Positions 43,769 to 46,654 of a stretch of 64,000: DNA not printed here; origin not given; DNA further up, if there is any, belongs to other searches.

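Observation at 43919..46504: SEDS polymerase and its class B PBP partner fused into one 861-aa protein inside the stp-pknB cluster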

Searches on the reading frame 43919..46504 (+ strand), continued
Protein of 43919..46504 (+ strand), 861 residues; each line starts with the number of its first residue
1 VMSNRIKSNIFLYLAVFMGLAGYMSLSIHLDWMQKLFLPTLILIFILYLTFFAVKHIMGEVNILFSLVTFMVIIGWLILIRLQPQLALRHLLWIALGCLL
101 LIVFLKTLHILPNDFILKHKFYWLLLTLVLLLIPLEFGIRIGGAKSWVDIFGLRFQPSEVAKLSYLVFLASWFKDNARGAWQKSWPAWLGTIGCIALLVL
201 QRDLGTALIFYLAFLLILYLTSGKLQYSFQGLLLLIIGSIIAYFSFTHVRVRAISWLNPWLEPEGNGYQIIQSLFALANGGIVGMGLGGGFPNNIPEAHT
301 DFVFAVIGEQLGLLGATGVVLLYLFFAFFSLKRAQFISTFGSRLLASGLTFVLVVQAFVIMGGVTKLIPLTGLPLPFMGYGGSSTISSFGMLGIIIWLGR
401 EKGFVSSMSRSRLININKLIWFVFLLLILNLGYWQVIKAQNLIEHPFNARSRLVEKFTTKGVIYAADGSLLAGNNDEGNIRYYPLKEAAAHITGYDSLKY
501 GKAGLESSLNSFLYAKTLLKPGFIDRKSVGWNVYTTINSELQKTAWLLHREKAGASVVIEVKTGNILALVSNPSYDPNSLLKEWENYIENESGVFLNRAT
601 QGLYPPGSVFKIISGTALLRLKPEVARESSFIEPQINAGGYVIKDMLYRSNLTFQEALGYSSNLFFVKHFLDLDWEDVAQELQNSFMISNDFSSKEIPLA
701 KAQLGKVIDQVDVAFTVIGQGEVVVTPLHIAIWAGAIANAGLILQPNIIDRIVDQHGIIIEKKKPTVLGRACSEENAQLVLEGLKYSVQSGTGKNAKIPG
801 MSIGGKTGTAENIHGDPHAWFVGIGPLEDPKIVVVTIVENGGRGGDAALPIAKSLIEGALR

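Call 63: search_protein_families(library=pfam, proteins=[L019:629-2623:+, L019:2624-5446:+, L019:5459-5860:+, L019:8548-10404:+, L015:646-3276:+, L015:3343-5802:+, L015:8657-9139:+, L015:12-491:+, L019:78-536:+], max_evalue=0.0001)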
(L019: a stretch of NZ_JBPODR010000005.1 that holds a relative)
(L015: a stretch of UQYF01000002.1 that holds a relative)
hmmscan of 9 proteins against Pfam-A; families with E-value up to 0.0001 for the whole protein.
L019:629-2623:+ (664 aa): 6 families
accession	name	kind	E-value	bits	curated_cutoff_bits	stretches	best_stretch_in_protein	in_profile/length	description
PF17757.6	UvrB_inter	-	3.2e-35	120.6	22.9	1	161-251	1-91/91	UvrB interaction domain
PF12344.14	UvrB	-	3.6e-23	81.6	27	1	553-595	1-43/43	Ultra-violet resistance protein B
PF00271.37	Helicase_C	-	2.4e-21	76.5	23.5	1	435-546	5-109/110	Helicase conserved C-terminal domain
PF04851.21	ResIII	-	8.4e-13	49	22.5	1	14-120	3-113/164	Type III restriction enzyme, res subunit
PF02151.25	UVR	-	6.4e-11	42.1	21.5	1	624-658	1-35/36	UvrB/uvrC motif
PF00270.35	DEAD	-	1.1e-06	28.9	26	0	18-87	3-73/167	DEAD/DEAH box helicase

L019:2624-5446:+ (940 aa): 16 families
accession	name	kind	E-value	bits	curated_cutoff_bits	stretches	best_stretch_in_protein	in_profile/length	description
PF17760.6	UvrA_inter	-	9.3e-42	141.8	23.3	1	146-251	1-106/109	UvrA interaction domain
PF17755.6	UvrA_DNA-bind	-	6.8e-22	78.3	23.2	1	303-399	1-110/110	UvrA DNA-binding domain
PF00005.33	ABC_tran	-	9.2e-22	78.6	25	1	788-859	73-137/137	ABC transporter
PF02463.25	SMC_N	-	3.7e-13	49.9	40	0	17-63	2-47/220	RecF/RecN/SMC N terminal domain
PF13191.12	AAA_16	-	3.2e-08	34.7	32.6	0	36-80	20-63/167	AAA ATPase domain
PF13555.12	AAA_29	-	1.2e-07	31.8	27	0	634-650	24-40/61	P-loop containing region of AAA domain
PF20720.3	nSTAND3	-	3.4e-07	30.5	27.2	0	635-685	20-62/155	Novel STAND NTPase 3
PF13304.12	AAA_21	-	1.5e-06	29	27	0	824-885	234-295/304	AAA domain, putative AbiEii toxin, Type IV TA system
PF03193.22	RsgA_GTPase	-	2.4e-06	27.9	30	0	618-655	93-129/174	RsgA GTPase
PF13476.12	AAA_23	-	2.9e-06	28.5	27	0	633-668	20-54/201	AAA domain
PF01583.26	APS_kinase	-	5.7e-06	26.9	21.1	0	632-669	2-38/152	Adenylylsulphate kinase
PF13401.12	AAA_22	-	1.4e-05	25.9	27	0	634-657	7-30/130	AAA domain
PF25199.1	nSTAND_NTPase5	-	2.8e-05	24.4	34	0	634-660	43-69/145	Novel STAND NTPase 5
PF13238.12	AAA_18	-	4e-05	24.5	29.4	0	635-652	1-18/128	AAA domain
PF00684.25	DnaJ_CXXCXGXG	-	5.8e-05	23.7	32.7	0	737-768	17-51/65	DnaJ central domain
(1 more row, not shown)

L019:5459-5860:+ (133 aa): 2 families
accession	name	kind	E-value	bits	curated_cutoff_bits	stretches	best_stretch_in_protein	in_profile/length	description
PF00498.31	FHA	-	3.8e-25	88.5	20.7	1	61-125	1-67/67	FHA domain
PF16697.10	Yop-YscD_cpl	-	2e-15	57.3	33.2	1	60-131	18-90/94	Inner membrane component of T3SS, cytoplasmic domain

L019:8548-10404:+ (618 aa): 7 families
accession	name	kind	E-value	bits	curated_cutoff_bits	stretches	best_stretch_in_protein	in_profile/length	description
PF08459.17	UvrC_RNaseH_dom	-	3.4e-49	167.2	22.3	1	390-549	7-159/159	UvrC RNAse H endonuclease domain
PF22920.2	UvrC_RNaseH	-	5e-43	146.2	24.3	1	252-366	1-115/116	UvrC Ribonuclease H-like domain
PF14520.12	HHH_5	-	4.2e-12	46.8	27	1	563-612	3-53/57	Helix-hairpin-helix domain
PF01541.30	GIY-YIG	-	4e-11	43.5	22.6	1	15-91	2-78/78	GIY-YIG catalytic domain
PF12826.13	HHH_2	-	2.7e-10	40.7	27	1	565-616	6-57/64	Helix-hairpin-helix motif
PF02151.25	UVR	-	1.1e-09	38.2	21.5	1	205-237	2-34/36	UvrB/uvrC motif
PF00633.29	HHH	-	1.8e-08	34.2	24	0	585-613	2-30/30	Helix-hairpin-helix motif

L015:646-3276:+ (876 aa): 12 families
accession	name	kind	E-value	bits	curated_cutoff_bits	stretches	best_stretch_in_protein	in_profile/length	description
PF06005.17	ZapB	-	3.3e-25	88.8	31.5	0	659-714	10-65/71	Cell division protein ZapB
PF12072.13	RNase_Y_N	-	1.3e-21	77.4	32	0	474-542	71-139/201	RNase Y N-terminal region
PF13874.11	Nup54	-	3.3e-17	63.2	30.5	0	649-730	53-135/140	Nucleoporin complex subunit 54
PF25566.1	RIMB1_N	-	5.4e-13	49.3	28.5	0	657-742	2-88/129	RIMB1-like, N-terminal domain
PF08614.16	ATG16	-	2.9e-12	47.6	33.7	0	209-380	5-181/200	Autophagy protein 16 (ATG16)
PF21007.2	FBF1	-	5.3e-12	45.5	45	0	170-301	324-455/524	Fas-binding factor 1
PF25078.1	DUF7801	-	5.7e-11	43.3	33.2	0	619-724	6-110/155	Domain of unknown function (DUF7801)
PF07888.16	CALCOCO1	-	1.9e-09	37.4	36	0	586-693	44-152/496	Calcium binding and coiled-coil domain (CALCOCO1) like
PF06818.20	Fez1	-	1.9e-08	35.5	34.4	0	689-786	8-105/199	Fez1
PF15905.10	HMMR_N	-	1.9e-08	34.6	30.1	0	629-825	120-323/330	Hyaluronan mediated motility receptor N-terminal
PF03938.19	OmpH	-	1.1e-06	29.3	32.4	0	427-503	28-98/141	Outer membrane protein (OmpH-like)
PF05837.17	CENP-H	-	6.5e-06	26.6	29.9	0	492-572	89-168/202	Centromere protein H (CENP-H)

L015:3343-5802:+ (819 aa): 2 families
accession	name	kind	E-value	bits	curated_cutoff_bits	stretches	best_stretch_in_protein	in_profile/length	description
PF01136.24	Peptidase_U32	-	2e-87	292.8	22.4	1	79-300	1-232/233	Peptidase family U32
PF12392.13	DUF3656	-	2.2e-23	83.5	22.1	1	371-488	1-108/109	Collagenase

L015:8657-9139:+ (160 aa): 1 family
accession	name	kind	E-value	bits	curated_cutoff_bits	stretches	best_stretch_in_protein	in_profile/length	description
PF00293.34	NUDIX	-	2.5e-18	66.8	21.1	1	19-129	7-121/134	NUDIX domain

L015:12-491:+ (159 aa): 2 families
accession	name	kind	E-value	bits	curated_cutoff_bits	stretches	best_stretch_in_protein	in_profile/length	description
PF01980.22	TrmO_N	-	9.8e-28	97.1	26.8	1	1-70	52-116/116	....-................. O N-terminal domain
PF18389.7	TrmO_C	-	2e-10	41.1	27.1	1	101-146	22-64/65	TrmO C-terminal domain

L019:78-536:+ (152 aa): 1 family
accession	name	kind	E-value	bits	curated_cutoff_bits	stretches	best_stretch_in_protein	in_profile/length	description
PF04029.19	2-ph_phosp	-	2.3e-47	161.5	26.4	1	2-146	82-225/226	2-phosphosulpholactate phosphatase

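Call 70: list_cluster_members(proteins=[P0001, P0002, P0007])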
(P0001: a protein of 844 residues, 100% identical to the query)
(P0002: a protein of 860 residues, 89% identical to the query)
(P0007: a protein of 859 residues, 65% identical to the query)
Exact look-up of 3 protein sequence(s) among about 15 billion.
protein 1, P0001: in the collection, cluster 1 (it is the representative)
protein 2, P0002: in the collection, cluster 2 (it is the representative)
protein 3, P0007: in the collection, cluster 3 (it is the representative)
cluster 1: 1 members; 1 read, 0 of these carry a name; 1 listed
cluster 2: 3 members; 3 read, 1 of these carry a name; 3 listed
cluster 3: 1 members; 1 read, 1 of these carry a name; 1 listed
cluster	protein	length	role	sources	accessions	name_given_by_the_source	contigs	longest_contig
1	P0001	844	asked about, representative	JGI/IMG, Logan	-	-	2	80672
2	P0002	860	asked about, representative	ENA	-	-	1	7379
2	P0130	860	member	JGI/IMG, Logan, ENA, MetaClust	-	\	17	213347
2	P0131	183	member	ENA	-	-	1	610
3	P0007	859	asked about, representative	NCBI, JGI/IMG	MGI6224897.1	MAG: FtsW/RodA/SpoVE family cell cycle protein [Peptococcales bacterium] | cell division protein FtsW (lipid II flippase)/cell division protein ...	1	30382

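Call 72: search_protein_families(library=pfam, proteins=[L014:1063-2280:+, L014:2797-3630:+, L014:3627-4052:+, L014:4820-5803:+, L014:5800-8406:+, L014:8420-9700:-, L014:9749-10852:-, L014:10779-13367:+, L014:4045-4830:-], max_evalue=0.0001)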
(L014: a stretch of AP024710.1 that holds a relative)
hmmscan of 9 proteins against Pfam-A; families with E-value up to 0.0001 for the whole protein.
L014:1063-2280:+ (405 aa): 1 family
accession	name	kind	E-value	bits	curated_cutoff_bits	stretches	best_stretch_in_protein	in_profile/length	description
PF02811.25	PHP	-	4.1e-11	43.9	26.4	1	48-127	2-83/164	PHP domain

L014:2797-3630:+ (277 aa): 2 families
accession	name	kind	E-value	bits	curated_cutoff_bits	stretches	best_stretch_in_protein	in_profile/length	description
PF00498.31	FHA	-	1.1e-18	67.9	20.7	1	182-243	2-66/67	FHA domain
PF16697.10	Yop-YscD_cpl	-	9.1e-12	45.5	33.2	1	173-243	11-83/94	Inner membrane component of T3SS, cytoplasmic domain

L014:3627-4052:+ (141 aa): 2 families
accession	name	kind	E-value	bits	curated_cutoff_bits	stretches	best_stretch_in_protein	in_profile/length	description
PF00498.31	FHA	-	4.9e-18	65.7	20.7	1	66-130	1-67/67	FHA domain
PF16697.10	Yop-YscD_cpl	-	3.1e-13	50.2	33.2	1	59-136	12-90/94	Inner membrane component of T3SS, cytoplasmic domain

L014:4820-5803:+ (327 aa): 1 family
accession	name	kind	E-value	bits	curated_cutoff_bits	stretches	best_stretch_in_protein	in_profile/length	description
PF01048.26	PNP_UDP_1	-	2.1e-46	158.7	25.1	1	44-284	2-233/233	Phosphorylase superfamily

L014:5800-8406:+ (868 aa): 3 families
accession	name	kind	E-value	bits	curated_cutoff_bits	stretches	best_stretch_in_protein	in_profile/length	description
PF01098.24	FTSW_RODA_SPOVE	-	2e-68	231.4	26.4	1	104-424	37-355/356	Cell cycle protein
PF00905.27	Transpeptidase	-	5.1e-11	42.8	22.1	1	585-858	1-290/299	Penicillin binding protein transpeptidase domain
PF21922.1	PBP_dimer_2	-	3.3e-07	30.9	27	1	483-561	1-80/83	Penicillin binding protein A dimerisation domain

L014:8420-9700:- (426 aa): 1 family
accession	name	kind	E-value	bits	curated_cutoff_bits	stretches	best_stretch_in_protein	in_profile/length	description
PF00579.31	tRNA-synt_1b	-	2.5e-63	214.6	21.1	1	60-349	2-292/292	tRNA synthetases class I (W and Y)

L014:9749-10852:- (367 aa): 3 families
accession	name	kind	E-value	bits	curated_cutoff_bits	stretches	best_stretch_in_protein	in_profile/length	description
PF08338.16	DUF1731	-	2.6e-18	65.9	27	1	317-364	1-47/47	Domain of unknown function (DUF1731)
PF01370.27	Epimerase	-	1.5e-17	64.3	20.9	1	66-289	1-238/240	NAD dependent epimerase/dehydratase family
PF16363.11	GDP_Man_Dehyd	-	7.3e-08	32.7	27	0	67-99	1-33/332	GDP-mannose 4,6 dehydratase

L014:10779-13367:+ (862 aa): 6 families
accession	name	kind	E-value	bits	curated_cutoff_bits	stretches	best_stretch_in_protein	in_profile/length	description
PF17191.10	RecG_wedge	-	2.5e-33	115.4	23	1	182-339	5-159/162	RecG wedge domain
PF00270.35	DEAD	-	1.3e-19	71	26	1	432-598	1-163/167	DEAD/DEAH box helicase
PF00271.37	Helicase_C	-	1.4e-19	70.8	23.5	1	636-752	7-108/110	Helicase conserved C-terminal domain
PF19833.4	RecG_dom3_C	-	8.6e-14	51.8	26.8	1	780-851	1-74/87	ATP-dependent DNA helicase RecG, domain 3, C-terminal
PF04851.21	ResIII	-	1.5e-10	41.7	22.5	1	429-594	2-162/164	Type III restriction enzyme, res subunit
PF01336.31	tRNA_anti-codon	-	1.7e-06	28.3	27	1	231-306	2-75/75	OB-fold nucleic acid binding domain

L014:4045-4830:- (261 aa): 5 families
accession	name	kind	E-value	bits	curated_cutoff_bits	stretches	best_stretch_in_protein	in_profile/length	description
PF13489.12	Methyltransf_23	-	1.2e-20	74.3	27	1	36-179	13-161/164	Methyltransferase domain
PF08241.18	Methyltransf_11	-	2.3e-16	60.7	21.2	1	50-140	1-94/95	Methyltransferase domain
PF13649.12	Methyltransf_25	-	4.2e-16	59.8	27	1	49-137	1-97/97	Methyltransferase domain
PF08242.18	Methyltransf_12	-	1.1e-15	58.5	30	1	50-139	1-98/98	Methyltransferase domain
PF13847.12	Methyltransf_31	-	3.2e-09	37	27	1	47-145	5-113/145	Methyltransferase domain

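Call 77: find_encoding_contigs(protein=P0002, flank=2500, max_places=1)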
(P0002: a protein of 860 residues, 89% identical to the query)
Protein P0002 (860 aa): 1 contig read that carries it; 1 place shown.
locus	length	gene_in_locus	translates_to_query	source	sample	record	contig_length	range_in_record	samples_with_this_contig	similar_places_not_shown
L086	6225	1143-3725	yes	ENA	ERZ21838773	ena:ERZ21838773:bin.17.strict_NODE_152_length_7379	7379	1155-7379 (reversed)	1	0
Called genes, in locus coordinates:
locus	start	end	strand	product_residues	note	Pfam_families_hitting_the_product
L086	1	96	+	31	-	?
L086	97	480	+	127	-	-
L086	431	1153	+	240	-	PF00481:PP2C, PF13672:PP2C_2, PF07228:SpoIIE (weak)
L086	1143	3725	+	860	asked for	PF01098:FTSW_RODA_SPOVE, PF21922:PBP_dimer_2, PF00905:Transpeptidase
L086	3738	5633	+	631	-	PF00069:Pkinase, PF07714:PK_Tyr_Ser-Thr, PF01636:APH (faint), PF03109:ABC1, PF03793:PASTA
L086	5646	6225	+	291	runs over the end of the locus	PF16745:RsgA_N, PF03193:RsgA_GTPase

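Call 78: find_encoding_contigs(protein=P0004, flank=2500, max_places=1)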
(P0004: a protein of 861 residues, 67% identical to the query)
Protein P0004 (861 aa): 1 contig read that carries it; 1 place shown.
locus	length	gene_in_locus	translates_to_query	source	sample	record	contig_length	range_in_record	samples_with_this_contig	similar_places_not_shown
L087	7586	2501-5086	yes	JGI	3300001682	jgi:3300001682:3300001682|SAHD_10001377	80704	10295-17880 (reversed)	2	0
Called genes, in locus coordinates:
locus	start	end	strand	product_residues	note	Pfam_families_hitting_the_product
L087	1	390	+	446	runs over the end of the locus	PF01029:NusB, PF22458:RsmF-B_ferredox, PF01209:Ubie_methyltran (faint), PF01189:Methyltr_RsmB-F, PF01728:FtsJ (weak), PF13649:Methyltransf_25 (weak), PF13847:Methyltransf_31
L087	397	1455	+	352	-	PF21016:RlmN_N, PF04055:Radical_SAM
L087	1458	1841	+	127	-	-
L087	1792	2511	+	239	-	PF00481:PP2C, PF13672:PP2C_2, PF07228:SpoIIE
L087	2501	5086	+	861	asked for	PF01098:FTSW_RODA_SPOVE, PF21922:PBP_dimer_2, PF00905:Transpeptidase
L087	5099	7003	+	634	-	PF00069:Pkinase, PF07714:PK_Tyr_Ser-Thr, PF01636:APH (faint), PF03109:ABC1, PF03793:PASTA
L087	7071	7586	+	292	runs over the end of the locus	PF16745:RsgA_N, PF03193:RsgA_GTPase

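Call 81: search_protein_representatives(protein=window:43919-46504:+)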
Query: 861 residues. Proteins with E-value up to 0.001 (for the whole library): 49742; up to 1e-10: 27479; up to 1e-30: 3403. The best 150 are listed.
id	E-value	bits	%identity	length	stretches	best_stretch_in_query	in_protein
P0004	0.0e+00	1307.2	67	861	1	1-860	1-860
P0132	4.3e-152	524.8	38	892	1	39-861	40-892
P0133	1.2e-150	520.0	38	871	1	50-860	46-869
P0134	9.0e-145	500.6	38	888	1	63-859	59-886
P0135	9.1e-134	464.2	39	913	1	37-859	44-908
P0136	8.6e-126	437.8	36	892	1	25-857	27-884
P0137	5.2e-123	428.6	34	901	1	12-860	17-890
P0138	3.2e-122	426.0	37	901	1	62-859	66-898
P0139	3.4e-122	425.9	37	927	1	36-860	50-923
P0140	1.7e-121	423.6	34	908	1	17-855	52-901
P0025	1.9e-121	423.5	47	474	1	11-456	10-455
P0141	2.2e-120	419.9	33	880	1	40-860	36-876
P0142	2.4e-120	419.8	36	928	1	97-857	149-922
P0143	3.0e-120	419.5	36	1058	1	66-856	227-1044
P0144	4.8e-120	418.8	35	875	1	52-860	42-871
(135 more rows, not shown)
